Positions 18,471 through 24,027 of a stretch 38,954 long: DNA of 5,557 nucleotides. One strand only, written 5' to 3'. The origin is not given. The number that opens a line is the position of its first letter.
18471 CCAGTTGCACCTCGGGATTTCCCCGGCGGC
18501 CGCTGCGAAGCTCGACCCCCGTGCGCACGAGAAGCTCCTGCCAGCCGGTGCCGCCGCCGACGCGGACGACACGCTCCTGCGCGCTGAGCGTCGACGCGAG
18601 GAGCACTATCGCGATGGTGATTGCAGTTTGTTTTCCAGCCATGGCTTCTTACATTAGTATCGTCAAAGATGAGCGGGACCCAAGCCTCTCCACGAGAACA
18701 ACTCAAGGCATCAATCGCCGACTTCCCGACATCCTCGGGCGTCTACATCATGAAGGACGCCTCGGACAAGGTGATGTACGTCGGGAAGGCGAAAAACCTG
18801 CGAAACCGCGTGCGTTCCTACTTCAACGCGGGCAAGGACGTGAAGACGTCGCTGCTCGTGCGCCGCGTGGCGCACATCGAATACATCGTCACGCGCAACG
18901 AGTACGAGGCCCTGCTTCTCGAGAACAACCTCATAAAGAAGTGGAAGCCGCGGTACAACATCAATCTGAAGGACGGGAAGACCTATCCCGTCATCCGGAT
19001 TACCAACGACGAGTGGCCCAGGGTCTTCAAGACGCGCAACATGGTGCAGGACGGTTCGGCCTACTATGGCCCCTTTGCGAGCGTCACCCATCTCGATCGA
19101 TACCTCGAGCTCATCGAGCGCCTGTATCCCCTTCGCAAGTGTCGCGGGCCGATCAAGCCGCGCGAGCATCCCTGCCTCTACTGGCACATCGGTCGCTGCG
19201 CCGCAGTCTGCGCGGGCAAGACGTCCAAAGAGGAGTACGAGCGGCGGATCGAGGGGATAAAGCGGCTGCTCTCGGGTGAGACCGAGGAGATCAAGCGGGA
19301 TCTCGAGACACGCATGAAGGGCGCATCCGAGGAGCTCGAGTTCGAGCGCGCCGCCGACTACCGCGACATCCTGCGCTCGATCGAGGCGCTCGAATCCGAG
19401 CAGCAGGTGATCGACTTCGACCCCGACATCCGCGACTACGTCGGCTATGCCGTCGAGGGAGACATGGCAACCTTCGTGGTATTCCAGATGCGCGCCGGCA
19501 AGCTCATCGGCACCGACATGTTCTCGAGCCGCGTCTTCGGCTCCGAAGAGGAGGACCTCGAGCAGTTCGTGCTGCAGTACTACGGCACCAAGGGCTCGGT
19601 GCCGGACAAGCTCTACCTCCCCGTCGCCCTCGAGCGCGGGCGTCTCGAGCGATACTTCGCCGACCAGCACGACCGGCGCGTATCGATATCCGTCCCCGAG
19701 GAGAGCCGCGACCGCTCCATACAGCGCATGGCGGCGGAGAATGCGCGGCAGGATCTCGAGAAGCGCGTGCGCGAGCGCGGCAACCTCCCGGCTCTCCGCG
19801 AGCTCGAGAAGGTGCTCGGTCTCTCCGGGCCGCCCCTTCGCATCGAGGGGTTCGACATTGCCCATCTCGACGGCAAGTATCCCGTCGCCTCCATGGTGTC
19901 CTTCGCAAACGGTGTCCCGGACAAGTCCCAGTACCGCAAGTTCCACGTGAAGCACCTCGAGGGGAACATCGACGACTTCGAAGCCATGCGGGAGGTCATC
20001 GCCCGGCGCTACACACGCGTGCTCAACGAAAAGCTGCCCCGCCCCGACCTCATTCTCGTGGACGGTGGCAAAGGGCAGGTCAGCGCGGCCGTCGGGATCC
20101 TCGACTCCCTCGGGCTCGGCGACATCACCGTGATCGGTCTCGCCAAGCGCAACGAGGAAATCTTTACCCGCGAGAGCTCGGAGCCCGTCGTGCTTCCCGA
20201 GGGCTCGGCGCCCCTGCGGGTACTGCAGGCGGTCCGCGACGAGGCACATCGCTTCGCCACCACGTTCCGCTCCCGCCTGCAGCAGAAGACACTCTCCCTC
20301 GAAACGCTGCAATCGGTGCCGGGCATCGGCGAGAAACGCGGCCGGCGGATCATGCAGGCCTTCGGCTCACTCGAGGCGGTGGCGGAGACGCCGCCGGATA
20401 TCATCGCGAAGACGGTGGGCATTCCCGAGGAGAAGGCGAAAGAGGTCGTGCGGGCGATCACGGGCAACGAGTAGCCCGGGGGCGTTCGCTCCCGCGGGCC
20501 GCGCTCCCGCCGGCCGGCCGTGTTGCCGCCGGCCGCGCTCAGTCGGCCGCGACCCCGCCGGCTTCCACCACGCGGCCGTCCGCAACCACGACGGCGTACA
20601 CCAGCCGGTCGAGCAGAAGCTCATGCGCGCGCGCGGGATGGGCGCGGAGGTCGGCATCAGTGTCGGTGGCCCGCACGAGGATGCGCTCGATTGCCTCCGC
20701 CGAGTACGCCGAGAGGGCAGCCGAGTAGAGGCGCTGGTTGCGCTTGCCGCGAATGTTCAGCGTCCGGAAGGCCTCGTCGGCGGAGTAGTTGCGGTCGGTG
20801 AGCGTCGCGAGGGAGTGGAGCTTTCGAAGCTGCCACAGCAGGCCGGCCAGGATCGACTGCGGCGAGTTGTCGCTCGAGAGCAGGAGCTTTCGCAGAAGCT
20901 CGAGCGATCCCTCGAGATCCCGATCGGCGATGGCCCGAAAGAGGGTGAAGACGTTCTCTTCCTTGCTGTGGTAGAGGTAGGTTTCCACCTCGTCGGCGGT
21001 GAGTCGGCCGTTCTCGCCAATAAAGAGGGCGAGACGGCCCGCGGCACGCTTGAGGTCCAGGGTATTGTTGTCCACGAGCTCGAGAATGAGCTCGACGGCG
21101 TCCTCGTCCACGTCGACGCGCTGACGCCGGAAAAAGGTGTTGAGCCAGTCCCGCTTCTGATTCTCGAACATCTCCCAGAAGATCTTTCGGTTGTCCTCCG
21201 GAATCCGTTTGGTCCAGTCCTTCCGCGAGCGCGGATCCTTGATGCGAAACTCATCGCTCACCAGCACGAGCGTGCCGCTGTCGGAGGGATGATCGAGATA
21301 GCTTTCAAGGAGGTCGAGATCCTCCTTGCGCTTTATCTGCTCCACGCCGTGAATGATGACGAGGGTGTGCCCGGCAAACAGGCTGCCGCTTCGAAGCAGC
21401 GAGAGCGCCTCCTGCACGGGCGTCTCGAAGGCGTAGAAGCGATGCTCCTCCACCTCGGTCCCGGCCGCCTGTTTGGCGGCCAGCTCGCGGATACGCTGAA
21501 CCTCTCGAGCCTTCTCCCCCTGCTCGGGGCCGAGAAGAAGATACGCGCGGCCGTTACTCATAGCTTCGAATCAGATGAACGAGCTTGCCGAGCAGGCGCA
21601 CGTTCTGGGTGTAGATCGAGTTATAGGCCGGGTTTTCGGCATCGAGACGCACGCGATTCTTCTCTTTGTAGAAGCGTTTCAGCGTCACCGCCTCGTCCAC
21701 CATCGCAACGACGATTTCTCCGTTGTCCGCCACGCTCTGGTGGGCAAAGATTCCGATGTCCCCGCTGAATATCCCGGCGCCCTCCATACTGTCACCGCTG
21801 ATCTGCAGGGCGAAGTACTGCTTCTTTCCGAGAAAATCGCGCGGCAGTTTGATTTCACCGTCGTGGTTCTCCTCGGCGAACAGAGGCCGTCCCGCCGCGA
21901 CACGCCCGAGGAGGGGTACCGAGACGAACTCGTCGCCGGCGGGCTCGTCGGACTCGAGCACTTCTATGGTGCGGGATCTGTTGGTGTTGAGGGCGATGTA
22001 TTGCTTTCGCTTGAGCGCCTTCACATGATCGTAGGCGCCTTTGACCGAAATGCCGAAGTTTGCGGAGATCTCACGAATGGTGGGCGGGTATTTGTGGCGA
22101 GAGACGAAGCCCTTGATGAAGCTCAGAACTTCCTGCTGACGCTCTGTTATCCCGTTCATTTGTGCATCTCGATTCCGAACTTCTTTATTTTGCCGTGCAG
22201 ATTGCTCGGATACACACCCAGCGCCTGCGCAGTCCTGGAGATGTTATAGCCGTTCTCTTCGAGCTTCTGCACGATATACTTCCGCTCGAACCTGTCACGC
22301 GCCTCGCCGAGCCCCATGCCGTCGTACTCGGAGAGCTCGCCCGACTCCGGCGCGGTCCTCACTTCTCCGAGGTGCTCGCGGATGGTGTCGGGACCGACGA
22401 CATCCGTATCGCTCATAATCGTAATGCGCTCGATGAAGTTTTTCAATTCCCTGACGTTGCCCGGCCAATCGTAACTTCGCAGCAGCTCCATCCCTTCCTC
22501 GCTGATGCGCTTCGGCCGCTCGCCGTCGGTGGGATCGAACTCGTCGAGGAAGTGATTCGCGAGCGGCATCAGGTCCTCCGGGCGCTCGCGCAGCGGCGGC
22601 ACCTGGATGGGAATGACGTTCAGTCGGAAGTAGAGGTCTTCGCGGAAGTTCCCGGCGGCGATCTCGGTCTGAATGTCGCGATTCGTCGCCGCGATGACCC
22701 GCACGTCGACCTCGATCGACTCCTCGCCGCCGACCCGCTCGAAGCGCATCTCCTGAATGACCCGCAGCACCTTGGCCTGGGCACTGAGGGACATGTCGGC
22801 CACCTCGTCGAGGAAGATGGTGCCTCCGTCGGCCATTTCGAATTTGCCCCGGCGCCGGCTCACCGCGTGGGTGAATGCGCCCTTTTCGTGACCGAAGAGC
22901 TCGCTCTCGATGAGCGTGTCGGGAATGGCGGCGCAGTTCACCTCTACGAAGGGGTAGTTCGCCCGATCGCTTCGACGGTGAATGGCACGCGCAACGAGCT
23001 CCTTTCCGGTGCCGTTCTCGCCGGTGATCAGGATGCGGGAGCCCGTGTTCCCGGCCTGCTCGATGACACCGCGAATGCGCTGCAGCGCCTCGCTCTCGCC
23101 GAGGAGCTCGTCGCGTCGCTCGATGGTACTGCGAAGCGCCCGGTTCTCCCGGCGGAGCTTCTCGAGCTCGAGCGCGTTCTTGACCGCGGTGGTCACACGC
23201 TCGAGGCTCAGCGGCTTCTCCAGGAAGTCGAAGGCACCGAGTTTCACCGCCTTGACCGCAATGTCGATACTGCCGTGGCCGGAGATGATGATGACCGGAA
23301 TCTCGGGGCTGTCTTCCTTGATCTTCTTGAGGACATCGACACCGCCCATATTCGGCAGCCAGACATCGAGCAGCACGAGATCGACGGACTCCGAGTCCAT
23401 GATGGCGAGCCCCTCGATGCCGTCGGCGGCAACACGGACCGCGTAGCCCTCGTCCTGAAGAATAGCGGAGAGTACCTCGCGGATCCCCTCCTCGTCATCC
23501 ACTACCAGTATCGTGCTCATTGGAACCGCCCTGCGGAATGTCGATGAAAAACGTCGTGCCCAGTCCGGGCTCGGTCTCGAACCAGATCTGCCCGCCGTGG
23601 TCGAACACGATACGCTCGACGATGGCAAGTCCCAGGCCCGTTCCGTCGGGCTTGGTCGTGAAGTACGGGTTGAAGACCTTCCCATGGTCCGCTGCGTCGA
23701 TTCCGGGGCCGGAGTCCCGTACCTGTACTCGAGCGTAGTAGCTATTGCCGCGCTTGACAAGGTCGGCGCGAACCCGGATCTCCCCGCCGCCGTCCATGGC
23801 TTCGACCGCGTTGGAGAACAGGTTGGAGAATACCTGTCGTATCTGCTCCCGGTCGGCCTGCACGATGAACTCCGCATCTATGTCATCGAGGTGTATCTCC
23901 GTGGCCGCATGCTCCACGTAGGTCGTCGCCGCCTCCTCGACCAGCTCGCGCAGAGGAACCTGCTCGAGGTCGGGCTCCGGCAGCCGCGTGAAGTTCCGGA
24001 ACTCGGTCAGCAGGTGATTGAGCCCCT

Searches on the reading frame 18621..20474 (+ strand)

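Call 10: search_protein_families(library=pfam, proteins=[window:18621-20474:+], max_evalue=0.001)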
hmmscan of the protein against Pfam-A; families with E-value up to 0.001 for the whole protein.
window:18621-20474:+ (617 aa): 6 families
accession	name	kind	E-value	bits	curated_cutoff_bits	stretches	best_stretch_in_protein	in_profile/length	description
PF08459.17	UvrC_RNaseH_dom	-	9.6e-52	175.5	22.3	1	397-546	2-158/159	UvrC RNAse H endonuclease domain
PF22920.2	UvrC_RNaseH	-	5.5e-22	78.3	24.3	1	271-381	2-115/116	UvrC Ribonuclease H-like domain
PF01541.30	GIY-YIG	-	3e-11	43.9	22.6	1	39-113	2-78/78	GIY-YIG catalytic domain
PF14520.12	HHH_5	-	4.4e-09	37.1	27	1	561-612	2-54/57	Helix-hairpin-helix domain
PF02151.25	UVR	-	1.1e-05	25.4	21.5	1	223-256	2-35/36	UvrB/uvrC motif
PF00633.29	HHH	-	0.00063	19.9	24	0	557-579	7-29/30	Helix-hairpin-helix motif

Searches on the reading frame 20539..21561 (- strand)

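Call 10: search_protein_families(library=pfam, proteins=[window:20539-21561:-], max_evalue=0.001)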
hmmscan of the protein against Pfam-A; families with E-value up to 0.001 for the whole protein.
window:20539-21561:- (340 aa): 2 families
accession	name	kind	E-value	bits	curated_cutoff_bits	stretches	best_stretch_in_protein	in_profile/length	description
PF21694.2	DNA_pol3_delta_C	-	5.7e-10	39.7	27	1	201-307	1-105/121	DNA polymerase III delta subunit, C-terminal domain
PF06144.19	DNA_pol3_delta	-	0.00021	21.7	21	1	7-120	1-114/124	DNA polymerase III, delta subunit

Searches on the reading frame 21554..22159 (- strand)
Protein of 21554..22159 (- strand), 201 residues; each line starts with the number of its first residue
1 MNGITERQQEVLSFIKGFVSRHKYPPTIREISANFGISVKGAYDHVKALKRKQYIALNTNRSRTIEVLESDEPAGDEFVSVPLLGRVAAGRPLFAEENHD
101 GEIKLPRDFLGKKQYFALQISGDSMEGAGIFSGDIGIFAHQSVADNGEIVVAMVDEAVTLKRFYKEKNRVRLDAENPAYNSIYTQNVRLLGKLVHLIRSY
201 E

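Call 10: search_protein_families(library=pfam, proteins=[window:21554-22159:-], max_evalue=0.001)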
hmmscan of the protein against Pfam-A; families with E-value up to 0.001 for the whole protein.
window:21554-22159:- (201 aa): 2 families
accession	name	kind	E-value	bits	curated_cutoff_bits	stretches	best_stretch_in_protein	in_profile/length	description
PF00717.28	Peptidase_S24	-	1.4e-29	102.5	23.3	1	82-194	1-116/116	Peptidase S24-like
PF01726.22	LexA_DNA_bind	-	1.6e-17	63.5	23.7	1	1-64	1-65/65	LexA DNA binding domain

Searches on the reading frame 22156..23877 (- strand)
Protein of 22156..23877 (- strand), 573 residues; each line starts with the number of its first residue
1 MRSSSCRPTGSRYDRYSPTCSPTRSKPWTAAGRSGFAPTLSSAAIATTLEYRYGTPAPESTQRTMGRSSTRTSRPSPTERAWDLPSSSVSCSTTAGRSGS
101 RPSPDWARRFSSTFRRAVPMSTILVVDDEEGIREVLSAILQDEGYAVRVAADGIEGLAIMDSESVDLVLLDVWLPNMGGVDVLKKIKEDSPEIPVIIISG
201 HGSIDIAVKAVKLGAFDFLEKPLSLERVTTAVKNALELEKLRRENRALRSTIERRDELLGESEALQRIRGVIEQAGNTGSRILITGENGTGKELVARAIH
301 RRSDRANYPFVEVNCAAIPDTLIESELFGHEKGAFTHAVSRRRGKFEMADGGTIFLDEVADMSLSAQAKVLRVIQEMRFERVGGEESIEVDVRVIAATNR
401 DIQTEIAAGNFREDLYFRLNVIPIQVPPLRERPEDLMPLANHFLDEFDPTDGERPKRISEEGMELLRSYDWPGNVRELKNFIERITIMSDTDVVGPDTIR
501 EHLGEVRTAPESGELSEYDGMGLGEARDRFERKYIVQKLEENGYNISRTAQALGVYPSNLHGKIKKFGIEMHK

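Call 10: search_protein_families(library=pfam, proteins=[window:22156-23877:-], max_evalue=0.001)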
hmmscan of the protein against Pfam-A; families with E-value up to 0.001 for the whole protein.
window:22156-23877:- (573 aa): 8 families
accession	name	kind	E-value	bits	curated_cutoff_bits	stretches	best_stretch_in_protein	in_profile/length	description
PF00158.32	Sigma54_activat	-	1.3e-70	236.8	20.2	1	258-425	1-168/168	Sigma-54 interaction domain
PF00072.30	Response_reg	-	2.5e-32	111.7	30.2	1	123-232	1-110/111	Response regulator receiver domain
PF25601.1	AAA_lid_14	-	3.2e-24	85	27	1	430-508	1-79/87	AAA+ ATPase lid domain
PF14532.12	Sigma54_activ_2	-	5.9e-23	82.1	25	1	259-429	1-138/138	Sigma-54 interaction domain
PF02954.25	HTH_8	-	7.5e-09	35.6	22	1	528-567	3-42/42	Bacterial regulatory protein, Fis family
PF07728.20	AAA_5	-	2.6e-08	34.4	22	1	282-400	2-123/139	AAA domain (dynein-related subfamily)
PF00004.35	AAA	-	7.4e-08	33.3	21.2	1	282-402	1-111/131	ATPase family associated with various cellular activities (AAA)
PF13191.12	AAA_16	-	0.00091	20.2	32.6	0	259-318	3-63/167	AAA ATPase domain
